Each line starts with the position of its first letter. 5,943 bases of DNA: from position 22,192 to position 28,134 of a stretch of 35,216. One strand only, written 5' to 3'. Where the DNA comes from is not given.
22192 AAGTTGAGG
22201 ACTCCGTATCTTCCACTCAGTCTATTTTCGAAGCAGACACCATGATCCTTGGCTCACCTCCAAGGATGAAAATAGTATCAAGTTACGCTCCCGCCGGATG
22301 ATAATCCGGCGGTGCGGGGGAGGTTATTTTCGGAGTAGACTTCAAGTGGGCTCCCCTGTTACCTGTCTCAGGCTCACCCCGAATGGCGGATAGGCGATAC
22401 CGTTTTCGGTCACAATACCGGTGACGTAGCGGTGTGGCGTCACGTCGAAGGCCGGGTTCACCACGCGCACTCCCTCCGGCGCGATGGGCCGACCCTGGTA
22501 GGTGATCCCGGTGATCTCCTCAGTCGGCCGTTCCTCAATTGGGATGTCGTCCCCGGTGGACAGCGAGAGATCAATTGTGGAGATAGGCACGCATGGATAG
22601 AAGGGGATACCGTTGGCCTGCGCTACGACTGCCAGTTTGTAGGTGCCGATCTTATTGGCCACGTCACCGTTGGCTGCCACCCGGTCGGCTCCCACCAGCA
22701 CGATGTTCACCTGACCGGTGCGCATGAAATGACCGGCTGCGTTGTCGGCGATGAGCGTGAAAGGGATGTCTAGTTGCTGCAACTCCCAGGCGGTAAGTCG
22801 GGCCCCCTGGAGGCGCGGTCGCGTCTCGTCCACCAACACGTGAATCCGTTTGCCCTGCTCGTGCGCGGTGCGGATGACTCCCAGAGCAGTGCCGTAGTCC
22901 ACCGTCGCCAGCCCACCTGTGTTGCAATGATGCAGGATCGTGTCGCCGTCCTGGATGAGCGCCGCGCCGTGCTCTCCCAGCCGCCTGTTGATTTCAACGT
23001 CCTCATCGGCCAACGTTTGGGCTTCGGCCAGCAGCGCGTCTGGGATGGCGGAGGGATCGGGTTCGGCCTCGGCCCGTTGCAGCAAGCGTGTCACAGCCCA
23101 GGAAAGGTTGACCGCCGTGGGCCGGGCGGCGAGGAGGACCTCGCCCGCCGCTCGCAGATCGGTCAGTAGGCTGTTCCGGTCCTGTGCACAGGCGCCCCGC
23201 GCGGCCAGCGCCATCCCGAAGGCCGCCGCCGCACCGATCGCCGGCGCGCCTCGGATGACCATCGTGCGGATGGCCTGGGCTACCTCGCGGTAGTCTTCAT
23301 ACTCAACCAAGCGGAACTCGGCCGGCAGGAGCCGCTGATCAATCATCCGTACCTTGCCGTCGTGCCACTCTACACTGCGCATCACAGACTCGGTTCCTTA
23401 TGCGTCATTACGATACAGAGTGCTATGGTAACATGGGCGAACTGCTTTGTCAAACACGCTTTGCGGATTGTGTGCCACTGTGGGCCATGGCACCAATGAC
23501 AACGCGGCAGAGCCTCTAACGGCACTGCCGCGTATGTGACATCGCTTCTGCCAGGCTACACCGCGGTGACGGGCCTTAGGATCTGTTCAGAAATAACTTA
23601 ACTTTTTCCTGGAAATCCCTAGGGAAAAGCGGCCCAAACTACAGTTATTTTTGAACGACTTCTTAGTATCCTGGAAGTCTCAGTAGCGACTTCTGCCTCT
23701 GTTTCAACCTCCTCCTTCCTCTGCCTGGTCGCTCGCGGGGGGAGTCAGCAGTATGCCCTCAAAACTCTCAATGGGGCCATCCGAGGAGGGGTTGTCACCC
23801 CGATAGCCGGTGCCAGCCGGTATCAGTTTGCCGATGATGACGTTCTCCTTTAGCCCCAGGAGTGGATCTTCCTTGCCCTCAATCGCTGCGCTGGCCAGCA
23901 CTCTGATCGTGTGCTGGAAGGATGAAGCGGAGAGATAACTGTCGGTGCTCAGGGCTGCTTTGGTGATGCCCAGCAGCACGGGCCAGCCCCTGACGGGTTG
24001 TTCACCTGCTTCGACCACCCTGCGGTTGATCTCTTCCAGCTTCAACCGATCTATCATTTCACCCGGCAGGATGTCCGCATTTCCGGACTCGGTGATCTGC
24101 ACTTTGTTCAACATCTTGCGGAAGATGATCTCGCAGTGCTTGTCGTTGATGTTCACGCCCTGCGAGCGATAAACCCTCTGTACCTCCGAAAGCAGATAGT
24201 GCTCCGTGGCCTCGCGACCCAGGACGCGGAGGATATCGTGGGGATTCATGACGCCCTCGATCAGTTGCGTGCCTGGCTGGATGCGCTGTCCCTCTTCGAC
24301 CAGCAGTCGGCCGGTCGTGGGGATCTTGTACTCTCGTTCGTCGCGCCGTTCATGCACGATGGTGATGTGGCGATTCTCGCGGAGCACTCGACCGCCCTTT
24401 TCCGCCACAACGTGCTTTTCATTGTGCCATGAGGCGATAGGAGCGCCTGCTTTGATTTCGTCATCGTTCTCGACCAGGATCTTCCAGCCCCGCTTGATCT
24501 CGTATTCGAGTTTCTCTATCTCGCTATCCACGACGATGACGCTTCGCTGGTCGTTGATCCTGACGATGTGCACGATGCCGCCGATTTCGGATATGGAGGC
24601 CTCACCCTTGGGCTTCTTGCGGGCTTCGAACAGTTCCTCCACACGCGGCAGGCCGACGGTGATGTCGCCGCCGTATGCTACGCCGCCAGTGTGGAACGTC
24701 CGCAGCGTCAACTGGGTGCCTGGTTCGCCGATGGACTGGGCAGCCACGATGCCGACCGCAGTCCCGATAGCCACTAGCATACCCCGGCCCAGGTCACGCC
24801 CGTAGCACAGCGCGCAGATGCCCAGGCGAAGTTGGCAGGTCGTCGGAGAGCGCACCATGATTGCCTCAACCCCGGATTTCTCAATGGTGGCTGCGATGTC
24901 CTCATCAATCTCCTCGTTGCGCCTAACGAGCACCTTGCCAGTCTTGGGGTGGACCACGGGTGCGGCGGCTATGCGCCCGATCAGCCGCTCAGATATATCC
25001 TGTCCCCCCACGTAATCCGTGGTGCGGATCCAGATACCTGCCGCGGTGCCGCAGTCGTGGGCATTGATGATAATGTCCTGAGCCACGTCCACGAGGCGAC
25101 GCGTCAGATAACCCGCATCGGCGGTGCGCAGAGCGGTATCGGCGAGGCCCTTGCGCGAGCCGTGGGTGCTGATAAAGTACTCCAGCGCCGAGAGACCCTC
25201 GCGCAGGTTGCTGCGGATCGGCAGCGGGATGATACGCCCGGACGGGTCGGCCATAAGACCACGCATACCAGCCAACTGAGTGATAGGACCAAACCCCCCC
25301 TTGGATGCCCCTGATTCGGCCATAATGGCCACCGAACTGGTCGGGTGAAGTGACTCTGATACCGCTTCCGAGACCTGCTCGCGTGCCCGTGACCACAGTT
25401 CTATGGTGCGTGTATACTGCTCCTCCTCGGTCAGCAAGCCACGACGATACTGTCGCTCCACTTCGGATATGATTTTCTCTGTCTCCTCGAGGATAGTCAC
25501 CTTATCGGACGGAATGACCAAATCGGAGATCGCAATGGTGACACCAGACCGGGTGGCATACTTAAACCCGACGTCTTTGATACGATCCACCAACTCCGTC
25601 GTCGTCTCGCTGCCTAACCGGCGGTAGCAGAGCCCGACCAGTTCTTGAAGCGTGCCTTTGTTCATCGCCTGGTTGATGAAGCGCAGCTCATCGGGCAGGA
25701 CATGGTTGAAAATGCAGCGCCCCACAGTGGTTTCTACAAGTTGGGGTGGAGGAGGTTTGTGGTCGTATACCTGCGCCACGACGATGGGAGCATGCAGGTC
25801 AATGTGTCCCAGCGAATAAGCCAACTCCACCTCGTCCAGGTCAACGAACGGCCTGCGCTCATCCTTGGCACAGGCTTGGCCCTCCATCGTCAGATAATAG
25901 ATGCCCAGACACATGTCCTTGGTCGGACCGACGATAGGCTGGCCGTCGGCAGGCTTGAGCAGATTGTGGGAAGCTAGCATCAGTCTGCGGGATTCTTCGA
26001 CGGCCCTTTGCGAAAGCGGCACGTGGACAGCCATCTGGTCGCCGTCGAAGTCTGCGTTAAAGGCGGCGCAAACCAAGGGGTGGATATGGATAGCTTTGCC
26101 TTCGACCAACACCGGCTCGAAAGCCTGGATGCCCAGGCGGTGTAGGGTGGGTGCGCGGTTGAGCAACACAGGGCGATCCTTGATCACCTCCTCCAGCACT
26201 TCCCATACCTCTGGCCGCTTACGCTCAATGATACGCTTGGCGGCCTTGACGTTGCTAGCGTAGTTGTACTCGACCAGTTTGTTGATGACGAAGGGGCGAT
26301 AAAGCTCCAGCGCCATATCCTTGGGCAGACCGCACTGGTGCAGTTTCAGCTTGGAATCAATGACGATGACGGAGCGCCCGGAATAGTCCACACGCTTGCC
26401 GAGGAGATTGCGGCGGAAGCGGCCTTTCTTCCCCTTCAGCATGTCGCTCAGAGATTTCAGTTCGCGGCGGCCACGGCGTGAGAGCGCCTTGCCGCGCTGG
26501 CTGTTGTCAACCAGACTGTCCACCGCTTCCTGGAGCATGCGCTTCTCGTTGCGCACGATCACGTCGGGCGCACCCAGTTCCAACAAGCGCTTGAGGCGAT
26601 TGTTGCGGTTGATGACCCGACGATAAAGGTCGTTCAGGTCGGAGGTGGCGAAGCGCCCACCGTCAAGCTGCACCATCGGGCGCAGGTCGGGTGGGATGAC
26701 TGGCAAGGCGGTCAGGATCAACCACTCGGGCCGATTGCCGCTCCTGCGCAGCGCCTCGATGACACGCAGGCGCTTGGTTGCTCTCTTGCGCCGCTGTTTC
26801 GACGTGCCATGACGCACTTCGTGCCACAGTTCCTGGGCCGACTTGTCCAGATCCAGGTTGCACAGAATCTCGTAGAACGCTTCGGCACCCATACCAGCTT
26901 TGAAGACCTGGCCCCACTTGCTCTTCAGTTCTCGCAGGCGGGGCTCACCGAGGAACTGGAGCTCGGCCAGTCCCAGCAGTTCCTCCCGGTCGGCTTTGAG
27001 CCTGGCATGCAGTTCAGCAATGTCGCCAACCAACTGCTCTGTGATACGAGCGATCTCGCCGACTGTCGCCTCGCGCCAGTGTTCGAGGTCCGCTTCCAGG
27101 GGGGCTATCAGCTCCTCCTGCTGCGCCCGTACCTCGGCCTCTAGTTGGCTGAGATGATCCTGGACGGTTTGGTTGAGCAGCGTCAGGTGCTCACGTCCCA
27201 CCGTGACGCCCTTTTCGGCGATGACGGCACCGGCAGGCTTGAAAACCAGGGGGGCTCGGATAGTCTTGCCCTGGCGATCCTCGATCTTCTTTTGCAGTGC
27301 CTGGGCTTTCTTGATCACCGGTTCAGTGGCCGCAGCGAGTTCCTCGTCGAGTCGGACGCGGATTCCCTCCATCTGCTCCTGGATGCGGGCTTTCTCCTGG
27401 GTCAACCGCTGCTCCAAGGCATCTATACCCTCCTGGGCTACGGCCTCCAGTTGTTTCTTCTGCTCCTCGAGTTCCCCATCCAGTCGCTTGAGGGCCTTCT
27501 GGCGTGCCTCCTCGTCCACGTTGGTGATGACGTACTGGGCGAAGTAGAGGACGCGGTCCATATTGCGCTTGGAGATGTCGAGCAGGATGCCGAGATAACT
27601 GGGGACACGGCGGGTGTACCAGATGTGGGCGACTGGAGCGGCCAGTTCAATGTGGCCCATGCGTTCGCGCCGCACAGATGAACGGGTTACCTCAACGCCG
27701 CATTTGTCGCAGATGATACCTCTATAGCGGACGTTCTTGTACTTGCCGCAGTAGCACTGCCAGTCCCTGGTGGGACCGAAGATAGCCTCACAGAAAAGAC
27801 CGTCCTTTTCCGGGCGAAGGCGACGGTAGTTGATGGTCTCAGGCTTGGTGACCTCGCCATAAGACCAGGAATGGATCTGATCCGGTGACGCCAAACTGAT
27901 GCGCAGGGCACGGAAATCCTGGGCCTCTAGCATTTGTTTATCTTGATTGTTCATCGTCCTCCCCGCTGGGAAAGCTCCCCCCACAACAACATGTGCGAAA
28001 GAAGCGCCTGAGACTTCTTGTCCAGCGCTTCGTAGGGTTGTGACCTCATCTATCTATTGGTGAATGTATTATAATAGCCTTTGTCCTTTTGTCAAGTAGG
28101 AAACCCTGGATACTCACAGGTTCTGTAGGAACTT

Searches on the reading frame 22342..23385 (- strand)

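Call 34: search_protein_families(library=pfam, proteins=[window:22342-23385:-], max_evalue=0.00001)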
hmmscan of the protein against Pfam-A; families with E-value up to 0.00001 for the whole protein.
window:22342-23385:- (347 aa): 1 family
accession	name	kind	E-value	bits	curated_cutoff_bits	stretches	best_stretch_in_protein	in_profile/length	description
PF01008.23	IF-2B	-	1.9e-88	296.8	22.4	1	44-333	2-280/280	Initiation factor 2 subunit family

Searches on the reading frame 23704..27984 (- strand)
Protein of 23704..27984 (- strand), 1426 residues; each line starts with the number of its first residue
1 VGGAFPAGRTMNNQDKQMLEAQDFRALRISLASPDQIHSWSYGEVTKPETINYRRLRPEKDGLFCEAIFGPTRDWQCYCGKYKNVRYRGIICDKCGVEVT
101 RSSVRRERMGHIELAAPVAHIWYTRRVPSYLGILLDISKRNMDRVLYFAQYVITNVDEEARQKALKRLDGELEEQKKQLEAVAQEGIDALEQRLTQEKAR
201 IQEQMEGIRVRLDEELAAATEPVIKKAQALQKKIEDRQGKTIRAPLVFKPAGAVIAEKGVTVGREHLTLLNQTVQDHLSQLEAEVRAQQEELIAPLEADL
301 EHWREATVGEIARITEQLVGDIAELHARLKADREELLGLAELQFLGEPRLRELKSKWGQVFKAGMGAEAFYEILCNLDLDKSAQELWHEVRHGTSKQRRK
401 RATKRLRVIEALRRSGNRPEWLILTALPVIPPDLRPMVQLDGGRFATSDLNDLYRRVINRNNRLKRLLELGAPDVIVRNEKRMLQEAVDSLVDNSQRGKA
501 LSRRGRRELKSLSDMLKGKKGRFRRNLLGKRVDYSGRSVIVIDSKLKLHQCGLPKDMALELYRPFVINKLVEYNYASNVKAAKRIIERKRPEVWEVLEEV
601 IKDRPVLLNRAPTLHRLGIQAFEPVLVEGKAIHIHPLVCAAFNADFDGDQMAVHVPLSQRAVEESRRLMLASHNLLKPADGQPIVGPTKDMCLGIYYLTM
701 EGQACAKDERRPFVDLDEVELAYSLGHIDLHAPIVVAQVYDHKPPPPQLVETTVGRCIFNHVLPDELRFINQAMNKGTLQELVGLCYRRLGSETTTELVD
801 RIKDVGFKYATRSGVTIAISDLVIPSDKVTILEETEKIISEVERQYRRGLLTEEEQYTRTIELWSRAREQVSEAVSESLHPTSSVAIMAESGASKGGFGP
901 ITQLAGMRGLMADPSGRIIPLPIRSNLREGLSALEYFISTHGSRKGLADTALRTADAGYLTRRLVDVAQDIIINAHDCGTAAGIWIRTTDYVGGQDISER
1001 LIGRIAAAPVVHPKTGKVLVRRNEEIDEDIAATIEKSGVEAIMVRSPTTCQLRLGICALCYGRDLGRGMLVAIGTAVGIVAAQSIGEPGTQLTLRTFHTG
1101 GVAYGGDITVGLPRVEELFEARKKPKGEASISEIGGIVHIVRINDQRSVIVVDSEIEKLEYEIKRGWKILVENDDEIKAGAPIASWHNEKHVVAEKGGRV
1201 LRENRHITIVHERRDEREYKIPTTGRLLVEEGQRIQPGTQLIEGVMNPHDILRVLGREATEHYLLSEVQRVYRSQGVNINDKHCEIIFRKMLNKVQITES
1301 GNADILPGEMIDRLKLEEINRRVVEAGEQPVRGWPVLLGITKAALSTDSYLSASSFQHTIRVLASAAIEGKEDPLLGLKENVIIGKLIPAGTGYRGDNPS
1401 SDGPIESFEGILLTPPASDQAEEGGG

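Call 53: find_homologous_proteins(query=window:23704-27984:-, max_evalue=1e-100)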
Query window:23704-27984:- (1426 aa): 8000 proteins with E <= 1e-100 among 8000 candidates; the best 120 are listed.
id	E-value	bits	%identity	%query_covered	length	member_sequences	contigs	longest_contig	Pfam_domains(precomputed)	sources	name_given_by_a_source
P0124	0.0e+0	3179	100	99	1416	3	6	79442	PF04998.23,PF00623.26,PF04983.24,PF05000.23,PF04997.18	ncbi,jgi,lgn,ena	-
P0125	0.0e+0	2771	85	99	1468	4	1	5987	PF04998.23,PF00623.26,PF04983.24,PF05000.23,PF04997.18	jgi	-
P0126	0.0e+0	2761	86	99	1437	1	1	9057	PF04998.23,PF01442.24,PF00623.26,PF04983.24,PF05000.23,PF04997.18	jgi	-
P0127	0.0e+0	2759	86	99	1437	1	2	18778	PF04998.23,PF01442.24,PF00623.26,PF04983.24,PF05000.23,PF04997.18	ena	-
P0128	0.0e+0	2751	86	99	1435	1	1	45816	PF04998.23,PF00623.26,PF04983.24,PF05000.23,PF04997.18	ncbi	ncbi:MAG: DNA-directed RNA polymerase subunit beta' [Anaerolineae bacterium]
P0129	0.0e+0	2738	84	99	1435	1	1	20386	PF25984.1,PF04998.23,PF01442.24,PF00623.26,PF04983.24,PF05000.23,PF04997.18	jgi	jgi:DNA-directed RNA polymerase subunit beta'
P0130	0.0e+0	2730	84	99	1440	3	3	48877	PF25984.1,PF04998.23,PF01442.24,PF00623.26,PF04983.24,PF05000.23,PF04997.18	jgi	-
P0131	0.0e+0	2729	84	99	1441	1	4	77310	PF04998.23,PF00623.26,PF04983.24,PF05000.23,PF04997.18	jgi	-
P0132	0.0e+0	2725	84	99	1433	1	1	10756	PF04998.23,PF01442.24,PF00623.26,PF04983.24,PF05000.23,PF04997.18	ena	-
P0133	0.0e+0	2725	84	99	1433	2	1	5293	PF25984.1,PF04998.23,PF01442.24,PF00623.26,PF04983.24,PF05000.23,PF04997.18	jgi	-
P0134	0.0e+0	2724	84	99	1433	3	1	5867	PF04998.23,PF00623.26,PF04983.24,PF05000.23,PF04997.18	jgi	-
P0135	0.0e+0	2723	85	99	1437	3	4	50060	PF04998.23,PF01442.24,PF00623.26,PF04983.24,PF05000.23,PF04997.18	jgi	-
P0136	0.0e+0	2723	84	99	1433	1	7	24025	PF04998.23,PF01442.24,PF00623.26,PF04983.24,PF05000.23,PF04997.18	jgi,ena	-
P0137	0.0e+0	2721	84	99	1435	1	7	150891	PF04998.23,PF00623.26,PF04983.24,PF05000.23,PF04997.18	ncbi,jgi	-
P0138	0.0e+0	2713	84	99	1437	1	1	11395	PF04998.23,PF00623.26,PF04983.24,PF05000.23,PF04997.18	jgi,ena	-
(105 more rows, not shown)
